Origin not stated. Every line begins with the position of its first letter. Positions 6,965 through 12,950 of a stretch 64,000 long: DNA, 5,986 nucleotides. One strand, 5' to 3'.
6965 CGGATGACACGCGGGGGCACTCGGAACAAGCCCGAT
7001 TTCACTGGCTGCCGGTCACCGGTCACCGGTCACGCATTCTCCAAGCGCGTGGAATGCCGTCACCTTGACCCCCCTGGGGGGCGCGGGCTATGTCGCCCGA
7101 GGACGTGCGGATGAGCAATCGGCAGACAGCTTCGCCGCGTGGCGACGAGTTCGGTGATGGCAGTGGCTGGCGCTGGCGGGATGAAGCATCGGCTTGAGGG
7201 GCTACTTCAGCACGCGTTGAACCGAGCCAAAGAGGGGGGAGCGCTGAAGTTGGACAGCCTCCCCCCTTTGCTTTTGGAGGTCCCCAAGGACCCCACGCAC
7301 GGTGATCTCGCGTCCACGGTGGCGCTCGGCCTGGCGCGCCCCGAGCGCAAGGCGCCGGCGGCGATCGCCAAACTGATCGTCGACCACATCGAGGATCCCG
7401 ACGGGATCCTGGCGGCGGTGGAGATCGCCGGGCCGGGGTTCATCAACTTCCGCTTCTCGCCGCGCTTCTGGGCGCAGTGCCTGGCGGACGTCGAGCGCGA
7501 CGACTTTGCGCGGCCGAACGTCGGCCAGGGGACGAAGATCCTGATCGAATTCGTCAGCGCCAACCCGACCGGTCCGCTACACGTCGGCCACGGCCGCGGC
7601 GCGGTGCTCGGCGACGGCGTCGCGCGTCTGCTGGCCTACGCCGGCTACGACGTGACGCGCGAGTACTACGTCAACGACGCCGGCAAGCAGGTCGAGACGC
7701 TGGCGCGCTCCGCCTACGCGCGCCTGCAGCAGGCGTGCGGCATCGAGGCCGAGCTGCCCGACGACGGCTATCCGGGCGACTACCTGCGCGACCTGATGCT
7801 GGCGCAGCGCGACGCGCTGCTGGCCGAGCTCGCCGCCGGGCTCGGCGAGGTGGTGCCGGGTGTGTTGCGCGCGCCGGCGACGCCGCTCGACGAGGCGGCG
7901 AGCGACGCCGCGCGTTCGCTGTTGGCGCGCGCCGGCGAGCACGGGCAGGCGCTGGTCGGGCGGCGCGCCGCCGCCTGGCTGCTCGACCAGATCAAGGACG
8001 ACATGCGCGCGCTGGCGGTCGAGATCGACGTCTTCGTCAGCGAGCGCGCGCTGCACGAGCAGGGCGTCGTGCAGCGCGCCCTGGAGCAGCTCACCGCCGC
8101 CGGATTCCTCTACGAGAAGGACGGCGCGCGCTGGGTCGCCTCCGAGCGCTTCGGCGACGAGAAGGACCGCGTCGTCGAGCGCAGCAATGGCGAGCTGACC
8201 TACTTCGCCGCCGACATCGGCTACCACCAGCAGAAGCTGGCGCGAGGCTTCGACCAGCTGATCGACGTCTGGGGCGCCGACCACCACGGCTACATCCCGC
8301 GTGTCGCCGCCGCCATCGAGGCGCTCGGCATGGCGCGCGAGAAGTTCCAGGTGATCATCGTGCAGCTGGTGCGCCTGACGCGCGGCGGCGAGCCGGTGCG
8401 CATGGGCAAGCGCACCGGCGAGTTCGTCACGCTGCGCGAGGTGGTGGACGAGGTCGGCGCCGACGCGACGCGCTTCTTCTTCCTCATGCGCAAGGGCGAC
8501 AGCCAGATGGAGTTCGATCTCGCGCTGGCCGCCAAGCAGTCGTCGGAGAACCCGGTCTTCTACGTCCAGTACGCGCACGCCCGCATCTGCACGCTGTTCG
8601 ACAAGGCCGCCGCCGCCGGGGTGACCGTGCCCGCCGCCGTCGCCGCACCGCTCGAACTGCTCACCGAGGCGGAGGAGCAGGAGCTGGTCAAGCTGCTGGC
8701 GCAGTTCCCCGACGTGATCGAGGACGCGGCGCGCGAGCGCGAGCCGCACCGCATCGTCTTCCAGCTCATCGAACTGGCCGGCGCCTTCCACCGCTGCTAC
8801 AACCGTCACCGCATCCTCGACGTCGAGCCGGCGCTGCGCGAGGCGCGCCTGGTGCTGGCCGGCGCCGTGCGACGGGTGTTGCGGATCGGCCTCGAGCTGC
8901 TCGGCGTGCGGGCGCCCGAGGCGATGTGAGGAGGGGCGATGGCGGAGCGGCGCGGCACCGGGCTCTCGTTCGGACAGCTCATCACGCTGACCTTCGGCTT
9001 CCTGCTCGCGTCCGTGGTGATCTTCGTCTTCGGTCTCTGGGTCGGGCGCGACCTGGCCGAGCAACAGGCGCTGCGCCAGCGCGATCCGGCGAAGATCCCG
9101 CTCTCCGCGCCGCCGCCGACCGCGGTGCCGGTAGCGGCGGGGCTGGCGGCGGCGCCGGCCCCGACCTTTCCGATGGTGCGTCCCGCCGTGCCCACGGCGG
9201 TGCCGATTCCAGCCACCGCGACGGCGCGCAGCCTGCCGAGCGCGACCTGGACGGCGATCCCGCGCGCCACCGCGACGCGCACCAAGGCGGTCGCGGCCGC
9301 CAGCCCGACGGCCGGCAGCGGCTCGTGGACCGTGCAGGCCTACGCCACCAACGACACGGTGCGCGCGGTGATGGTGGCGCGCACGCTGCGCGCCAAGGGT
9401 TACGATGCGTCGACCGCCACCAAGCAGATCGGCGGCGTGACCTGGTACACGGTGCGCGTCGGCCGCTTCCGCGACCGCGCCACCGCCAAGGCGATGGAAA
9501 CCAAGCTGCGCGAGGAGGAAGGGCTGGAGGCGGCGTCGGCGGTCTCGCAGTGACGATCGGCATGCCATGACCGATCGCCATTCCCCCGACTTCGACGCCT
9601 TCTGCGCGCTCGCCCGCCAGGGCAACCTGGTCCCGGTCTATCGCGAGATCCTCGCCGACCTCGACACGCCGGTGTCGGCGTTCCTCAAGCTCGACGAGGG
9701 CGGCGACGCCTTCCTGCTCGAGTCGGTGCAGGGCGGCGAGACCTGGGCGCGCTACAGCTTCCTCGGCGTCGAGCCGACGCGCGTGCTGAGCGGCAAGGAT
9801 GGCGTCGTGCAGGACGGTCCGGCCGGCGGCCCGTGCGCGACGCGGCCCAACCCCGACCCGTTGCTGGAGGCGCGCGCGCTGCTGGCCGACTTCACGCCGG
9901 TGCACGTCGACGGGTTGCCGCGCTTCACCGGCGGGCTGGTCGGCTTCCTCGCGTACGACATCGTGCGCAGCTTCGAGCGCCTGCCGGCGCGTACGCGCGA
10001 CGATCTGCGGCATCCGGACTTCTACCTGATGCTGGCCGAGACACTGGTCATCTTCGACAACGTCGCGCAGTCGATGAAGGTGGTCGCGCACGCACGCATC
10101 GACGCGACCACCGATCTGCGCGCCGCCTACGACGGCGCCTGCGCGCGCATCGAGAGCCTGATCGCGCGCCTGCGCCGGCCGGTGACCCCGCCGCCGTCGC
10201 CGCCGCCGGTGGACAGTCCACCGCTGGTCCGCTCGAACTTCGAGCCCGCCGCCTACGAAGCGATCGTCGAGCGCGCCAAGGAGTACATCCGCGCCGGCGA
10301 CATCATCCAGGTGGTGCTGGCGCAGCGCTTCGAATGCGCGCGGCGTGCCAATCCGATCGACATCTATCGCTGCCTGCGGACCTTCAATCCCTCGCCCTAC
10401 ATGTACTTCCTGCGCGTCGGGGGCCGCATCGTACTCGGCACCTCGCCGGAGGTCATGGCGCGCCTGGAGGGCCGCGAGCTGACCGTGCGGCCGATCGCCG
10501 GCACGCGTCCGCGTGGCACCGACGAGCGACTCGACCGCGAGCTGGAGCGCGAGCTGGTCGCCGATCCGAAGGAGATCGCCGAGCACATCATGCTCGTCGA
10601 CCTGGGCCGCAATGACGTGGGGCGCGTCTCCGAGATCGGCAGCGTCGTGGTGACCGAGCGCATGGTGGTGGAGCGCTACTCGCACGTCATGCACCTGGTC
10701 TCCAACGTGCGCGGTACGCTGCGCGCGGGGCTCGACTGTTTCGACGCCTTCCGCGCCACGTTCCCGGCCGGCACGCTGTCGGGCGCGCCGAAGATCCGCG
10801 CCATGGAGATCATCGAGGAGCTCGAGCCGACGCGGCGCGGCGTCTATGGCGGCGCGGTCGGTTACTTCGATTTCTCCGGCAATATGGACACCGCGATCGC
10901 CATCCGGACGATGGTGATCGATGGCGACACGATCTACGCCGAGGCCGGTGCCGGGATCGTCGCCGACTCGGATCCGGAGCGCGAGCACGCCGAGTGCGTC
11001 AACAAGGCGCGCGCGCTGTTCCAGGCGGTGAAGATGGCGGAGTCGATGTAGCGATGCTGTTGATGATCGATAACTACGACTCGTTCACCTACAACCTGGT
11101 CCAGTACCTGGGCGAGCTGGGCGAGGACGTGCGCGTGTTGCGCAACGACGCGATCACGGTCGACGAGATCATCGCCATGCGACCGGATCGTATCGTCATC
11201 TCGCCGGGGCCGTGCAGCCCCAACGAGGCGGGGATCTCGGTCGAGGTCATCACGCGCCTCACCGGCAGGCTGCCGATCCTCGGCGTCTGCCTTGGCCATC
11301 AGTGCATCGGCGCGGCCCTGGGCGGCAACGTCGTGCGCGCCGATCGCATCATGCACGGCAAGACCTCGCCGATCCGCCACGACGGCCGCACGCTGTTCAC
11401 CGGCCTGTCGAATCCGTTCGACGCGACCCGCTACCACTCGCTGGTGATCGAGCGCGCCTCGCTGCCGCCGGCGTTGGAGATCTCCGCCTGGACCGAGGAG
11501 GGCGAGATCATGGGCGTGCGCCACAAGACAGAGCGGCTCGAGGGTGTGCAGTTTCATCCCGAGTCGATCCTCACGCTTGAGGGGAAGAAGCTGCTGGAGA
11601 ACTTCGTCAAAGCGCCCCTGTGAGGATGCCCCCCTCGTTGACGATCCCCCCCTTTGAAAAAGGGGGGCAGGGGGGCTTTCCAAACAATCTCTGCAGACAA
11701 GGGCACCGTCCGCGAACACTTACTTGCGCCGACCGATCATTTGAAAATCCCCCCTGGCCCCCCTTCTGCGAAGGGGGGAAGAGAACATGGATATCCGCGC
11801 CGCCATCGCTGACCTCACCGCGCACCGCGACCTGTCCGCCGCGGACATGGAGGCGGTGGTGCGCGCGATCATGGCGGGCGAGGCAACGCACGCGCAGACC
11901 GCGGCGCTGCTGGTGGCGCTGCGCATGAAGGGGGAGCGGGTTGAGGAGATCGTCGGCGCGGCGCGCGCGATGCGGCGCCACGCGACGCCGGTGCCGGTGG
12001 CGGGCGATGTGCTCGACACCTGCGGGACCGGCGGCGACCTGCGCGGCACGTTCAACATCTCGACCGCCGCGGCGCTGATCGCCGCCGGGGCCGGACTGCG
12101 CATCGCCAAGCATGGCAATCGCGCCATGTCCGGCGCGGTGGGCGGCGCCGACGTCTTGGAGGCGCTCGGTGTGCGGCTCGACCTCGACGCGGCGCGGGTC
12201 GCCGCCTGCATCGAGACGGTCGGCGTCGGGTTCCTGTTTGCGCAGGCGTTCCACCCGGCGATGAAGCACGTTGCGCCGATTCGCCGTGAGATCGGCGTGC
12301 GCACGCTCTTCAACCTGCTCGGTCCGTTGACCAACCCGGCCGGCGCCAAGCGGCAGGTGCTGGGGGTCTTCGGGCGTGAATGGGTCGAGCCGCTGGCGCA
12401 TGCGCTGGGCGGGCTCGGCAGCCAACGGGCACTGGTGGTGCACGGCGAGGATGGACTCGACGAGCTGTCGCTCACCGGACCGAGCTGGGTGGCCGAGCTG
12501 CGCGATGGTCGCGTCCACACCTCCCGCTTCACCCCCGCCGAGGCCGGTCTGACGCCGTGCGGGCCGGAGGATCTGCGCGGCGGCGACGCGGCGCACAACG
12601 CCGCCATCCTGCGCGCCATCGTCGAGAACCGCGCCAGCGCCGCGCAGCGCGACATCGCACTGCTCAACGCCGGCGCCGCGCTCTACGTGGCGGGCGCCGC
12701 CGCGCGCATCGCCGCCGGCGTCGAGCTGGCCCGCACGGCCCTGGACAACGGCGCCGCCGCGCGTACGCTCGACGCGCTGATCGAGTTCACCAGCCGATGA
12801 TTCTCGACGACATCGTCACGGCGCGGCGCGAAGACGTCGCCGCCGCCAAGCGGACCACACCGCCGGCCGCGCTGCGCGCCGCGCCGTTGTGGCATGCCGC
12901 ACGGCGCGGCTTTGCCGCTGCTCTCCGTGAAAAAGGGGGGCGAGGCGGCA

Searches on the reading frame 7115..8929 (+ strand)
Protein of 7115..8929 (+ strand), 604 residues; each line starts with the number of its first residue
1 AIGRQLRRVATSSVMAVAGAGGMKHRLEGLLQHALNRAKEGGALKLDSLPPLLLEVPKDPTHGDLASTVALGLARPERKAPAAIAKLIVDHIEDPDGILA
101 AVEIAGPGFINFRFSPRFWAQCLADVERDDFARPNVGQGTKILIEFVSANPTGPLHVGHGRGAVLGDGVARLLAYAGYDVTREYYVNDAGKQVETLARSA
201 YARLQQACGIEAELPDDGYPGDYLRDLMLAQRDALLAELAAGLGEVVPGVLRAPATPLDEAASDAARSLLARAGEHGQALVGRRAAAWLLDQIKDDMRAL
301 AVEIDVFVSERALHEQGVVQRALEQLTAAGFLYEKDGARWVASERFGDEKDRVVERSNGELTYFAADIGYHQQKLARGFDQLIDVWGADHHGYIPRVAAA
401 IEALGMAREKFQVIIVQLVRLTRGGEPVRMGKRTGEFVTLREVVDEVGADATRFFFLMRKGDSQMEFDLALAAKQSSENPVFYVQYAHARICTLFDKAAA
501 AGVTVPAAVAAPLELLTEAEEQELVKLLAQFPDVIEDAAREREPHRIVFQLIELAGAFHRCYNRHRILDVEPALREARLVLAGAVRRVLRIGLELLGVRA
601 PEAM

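Call 81: search_protein_families(library=pfam, proteins=[window:7115-8929:+], max_evalue=0.0001)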
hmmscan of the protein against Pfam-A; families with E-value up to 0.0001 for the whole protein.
window:7115-8929:+ (604 aa): 4 families
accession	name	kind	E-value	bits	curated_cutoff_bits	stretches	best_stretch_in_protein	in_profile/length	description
PF05746.21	DALR_1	-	9.5e-35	119.6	22.3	1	484-604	1-117/117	DALR anticodon binding domain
PF00750.26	tRNA-synt_1d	-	6.6e-24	85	23.3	2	135-198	15-78/349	tRNA synthetases class I (R), catalytic domain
PF03485.21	Arg_tRNA_synt_N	-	1e-19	71.3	21.5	1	27-114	3-85/85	Arginyl tRNA synthetase N terminal domain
PF01406.26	tRNA-synt_1e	-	7.9e-07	29.2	27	0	155-338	23-128/301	tRNA synthetases class I (C) catalytic domain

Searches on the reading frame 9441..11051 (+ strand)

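Call 81: search_protein_families(library=pfam, proteins=[window:9441-11051:+], max_evalue=0.0001)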
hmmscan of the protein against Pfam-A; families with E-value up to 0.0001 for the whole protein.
window:9441-11051:+ (536 aa): 2 families
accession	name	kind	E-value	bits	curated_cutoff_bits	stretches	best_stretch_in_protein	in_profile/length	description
PF00425.24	Chorismate_bind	-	3.2e-91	305.9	27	1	270-522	3-257/257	chorismate binding enzyme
PF04715.19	Anth_synt_I_N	-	6.3e-31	108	23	1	73-211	1-137/140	Anthranilate synthase component I, N terminal region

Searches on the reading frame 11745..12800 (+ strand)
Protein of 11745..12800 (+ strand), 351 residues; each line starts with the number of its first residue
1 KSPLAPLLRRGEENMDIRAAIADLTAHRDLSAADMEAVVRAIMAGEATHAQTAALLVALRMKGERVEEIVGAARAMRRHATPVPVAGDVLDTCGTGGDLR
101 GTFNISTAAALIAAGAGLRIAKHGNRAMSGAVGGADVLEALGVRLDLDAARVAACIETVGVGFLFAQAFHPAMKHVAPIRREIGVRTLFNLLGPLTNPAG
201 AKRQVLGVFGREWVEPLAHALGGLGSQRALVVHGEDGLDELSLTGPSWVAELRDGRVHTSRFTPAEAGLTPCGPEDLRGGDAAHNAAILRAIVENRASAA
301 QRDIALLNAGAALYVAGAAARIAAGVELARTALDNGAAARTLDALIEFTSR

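Call 81: search_protein_families(library=pfam, proteins=[window:11745-12800:+], max_evalue=0.0001)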
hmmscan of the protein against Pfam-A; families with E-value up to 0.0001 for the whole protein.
window:11745-12800:+ (351 aa): 2 families
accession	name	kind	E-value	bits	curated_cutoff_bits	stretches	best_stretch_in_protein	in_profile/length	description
PF00591.27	Glycos_transf_3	-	1.7e-89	300.2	27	1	88-338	3-252/253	Glycosyl transferase family, a/b domain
PF02885.22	Glycos_trans_3N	-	3.1e-21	75.3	26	1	20-80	3-63/63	Glycosyl transferase family, helical bundle domain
